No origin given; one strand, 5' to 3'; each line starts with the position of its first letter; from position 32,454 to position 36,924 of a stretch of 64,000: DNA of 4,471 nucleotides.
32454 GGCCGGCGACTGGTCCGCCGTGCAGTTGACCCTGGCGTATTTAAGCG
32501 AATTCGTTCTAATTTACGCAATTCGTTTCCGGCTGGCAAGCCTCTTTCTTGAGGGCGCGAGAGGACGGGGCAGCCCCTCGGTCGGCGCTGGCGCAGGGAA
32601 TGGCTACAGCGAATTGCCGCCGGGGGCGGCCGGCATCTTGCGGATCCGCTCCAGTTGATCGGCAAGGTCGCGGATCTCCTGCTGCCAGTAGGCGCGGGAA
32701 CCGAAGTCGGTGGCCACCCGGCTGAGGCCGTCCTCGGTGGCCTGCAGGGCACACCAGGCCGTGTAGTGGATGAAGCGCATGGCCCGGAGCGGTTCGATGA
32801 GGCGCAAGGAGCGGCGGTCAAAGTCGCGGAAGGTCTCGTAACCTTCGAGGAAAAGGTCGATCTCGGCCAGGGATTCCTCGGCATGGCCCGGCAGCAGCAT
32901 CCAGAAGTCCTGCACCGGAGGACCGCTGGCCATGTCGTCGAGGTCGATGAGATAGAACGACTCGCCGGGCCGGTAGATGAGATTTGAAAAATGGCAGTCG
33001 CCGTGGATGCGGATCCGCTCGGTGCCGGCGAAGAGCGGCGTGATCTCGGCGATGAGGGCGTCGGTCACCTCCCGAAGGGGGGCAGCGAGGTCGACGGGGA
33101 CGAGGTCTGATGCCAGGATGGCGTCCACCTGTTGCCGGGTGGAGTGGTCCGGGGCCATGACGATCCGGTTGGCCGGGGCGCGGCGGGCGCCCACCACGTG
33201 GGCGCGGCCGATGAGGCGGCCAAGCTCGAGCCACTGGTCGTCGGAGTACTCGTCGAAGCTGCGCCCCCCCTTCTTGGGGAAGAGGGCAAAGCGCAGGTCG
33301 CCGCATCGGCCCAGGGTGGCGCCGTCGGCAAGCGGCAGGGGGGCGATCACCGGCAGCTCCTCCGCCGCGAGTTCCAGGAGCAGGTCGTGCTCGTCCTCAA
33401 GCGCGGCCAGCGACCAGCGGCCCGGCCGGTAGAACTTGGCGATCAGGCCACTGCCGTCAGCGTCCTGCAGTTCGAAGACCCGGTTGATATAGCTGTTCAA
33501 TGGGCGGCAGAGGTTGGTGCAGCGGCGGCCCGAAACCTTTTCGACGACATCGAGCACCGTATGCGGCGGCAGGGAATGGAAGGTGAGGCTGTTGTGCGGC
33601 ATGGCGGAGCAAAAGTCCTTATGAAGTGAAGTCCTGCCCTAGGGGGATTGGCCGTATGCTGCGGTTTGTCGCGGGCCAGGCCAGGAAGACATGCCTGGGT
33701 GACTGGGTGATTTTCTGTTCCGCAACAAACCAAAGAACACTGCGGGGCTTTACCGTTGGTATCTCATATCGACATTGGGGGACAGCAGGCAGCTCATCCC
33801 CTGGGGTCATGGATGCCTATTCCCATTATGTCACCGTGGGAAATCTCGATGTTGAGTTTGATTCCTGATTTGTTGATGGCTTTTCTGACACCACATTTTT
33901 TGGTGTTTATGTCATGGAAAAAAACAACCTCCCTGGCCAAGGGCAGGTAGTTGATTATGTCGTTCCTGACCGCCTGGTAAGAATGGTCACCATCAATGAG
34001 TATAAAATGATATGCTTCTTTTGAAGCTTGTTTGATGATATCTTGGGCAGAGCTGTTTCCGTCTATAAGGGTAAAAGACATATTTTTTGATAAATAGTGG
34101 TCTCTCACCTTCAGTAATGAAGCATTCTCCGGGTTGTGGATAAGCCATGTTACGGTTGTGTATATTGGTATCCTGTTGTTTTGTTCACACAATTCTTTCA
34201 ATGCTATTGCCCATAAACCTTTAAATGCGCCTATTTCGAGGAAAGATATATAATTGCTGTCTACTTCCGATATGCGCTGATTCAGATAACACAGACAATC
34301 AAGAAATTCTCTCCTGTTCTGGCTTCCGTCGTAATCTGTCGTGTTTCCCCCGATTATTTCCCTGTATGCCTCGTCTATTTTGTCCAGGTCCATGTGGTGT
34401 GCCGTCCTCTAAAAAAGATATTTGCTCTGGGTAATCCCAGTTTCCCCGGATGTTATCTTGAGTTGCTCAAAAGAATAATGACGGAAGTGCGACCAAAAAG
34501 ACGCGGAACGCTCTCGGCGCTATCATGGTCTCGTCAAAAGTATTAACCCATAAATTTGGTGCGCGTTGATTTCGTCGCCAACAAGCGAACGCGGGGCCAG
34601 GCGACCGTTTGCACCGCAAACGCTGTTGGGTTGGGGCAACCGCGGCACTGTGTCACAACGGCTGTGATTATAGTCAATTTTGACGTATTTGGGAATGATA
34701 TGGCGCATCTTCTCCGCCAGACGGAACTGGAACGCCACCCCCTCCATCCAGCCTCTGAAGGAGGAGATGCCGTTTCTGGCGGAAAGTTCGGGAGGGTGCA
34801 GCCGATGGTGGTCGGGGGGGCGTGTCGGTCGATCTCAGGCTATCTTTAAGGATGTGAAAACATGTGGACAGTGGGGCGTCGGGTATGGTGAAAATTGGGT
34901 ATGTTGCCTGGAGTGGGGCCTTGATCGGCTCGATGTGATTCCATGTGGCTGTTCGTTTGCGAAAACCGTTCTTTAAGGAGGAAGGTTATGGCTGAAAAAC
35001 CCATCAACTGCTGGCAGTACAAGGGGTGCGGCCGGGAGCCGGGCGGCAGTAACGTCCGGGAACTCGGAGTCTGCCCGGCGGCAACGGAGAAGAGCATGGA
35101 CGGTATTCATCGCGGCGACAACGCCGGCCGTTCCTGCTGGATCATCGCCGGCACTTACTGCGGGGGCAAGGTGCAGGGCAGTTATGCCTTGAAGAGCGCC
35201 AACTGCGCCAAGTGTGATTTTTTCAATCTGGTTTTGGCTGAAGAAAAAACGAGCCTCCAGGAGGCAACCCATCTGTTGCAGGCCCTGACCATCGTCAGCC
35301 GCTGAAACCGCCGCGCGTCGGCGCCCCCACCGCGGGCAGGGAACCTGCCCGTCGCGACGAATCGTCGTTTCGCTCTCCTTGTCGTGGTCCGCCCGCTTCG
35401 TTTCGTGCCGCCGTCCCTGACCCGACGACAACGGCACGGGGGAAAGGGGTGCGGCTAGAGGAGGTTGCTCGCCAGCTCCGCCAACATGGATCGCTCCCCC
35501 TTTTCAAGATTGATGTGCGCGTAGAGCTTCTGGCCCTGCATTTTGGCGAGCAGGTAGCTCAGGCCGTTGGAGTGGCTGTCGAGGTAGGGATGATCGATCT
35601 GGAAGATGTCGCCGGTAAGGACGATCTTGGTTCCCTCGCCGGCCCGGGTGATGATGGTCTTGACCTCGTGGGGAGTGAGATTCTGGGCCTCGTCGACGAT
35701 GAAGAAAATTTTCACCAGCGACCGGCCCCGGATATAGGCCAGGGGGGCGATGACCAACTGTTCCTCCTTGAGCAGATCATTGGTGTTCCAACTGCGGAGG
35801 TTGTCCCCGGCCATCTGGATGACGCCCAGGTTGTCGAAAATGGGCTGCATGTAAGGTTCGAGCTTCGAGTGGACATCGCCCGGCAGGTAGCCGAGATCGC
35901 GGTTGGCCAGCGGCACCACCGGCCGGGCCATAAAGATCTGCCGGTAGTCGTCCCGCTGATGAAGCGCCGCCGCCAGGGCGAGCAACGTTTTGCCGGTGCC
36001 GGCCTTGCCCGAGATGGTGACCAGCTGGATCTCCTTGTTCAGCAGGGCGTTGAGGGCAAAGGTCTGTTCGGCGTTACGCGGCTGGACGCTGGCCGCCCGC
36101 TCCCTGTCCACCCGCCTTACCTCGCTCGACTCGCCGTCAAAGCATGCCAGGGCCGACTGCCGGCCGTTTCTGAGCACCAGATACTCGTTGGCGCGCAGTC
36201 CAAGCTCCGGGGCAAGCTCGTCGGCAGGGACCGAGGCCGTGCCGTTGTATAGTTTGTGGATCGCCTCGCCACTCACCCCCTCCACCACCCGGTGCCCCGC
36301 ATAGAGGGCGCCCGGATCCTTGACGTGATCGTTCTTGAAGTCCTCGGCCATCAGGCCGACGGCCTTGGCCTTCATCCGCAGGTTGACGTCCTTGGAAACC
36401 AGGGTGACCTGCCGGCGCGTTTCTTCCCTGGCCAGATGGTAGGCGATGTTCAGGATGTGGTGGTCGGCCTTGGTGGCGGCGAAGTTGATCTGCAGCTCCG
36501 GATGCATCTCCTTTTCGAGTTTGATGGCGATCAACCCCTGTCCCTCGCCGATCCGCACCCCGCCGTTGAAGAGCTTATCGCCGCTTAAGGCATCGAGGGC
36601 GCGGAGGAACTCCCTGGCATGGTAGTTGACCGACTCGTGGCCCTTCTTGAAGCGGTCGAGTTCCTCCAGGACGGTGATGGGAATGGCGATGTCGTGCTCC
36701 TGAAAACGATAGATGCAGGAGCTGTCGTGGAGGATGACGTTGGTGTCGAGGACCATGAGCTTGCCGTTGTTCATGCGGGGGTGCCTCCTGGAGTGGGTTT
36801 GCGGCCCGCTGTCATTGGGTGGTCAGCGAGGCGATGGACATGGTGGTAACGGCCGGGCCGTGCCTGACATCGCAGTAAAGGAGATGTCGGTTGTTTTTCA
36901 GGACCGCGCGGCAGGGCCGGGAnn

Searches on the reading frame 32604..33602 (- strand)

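Call 78: search_protein_families(library=ncbifam, proteins=[window:32604-33602:-], max_evalue=1e-10)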
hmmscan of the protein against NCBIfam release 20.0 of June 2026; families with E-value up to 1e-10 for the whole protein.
window:32604-33602:- (332 aa): 1 family
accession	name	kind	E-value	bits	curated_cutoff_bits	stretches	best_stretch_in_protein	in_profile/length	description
NF008738.0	PRK11768.1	equivalog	1.8e-94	316.8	194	1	4-324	5-323/327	serine/threonine protein kinase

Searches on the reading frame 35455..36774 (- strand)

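Call 78: search_protein_families(library=ncbifam, proteins=[window:35455-36774:-], max_evalue=1e-10)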
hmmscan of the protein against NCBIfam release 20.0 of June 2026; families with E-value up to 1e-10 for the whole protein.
window:35455-36774:- (439 aa): 2 families
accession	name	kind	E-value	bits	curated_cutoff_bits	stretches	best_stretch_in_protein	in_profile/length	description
NF053827.1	RNA5-3helPhoH2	equivalog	1.6e-84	284.4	680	1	6-439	3-423/427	RNA 5'-3' helicase PhoH2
NF007827.1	PRK10536.1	equivalog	6e-33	114.3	380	1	221-425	41-237/253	phosphate starvation-inducible protein PhoH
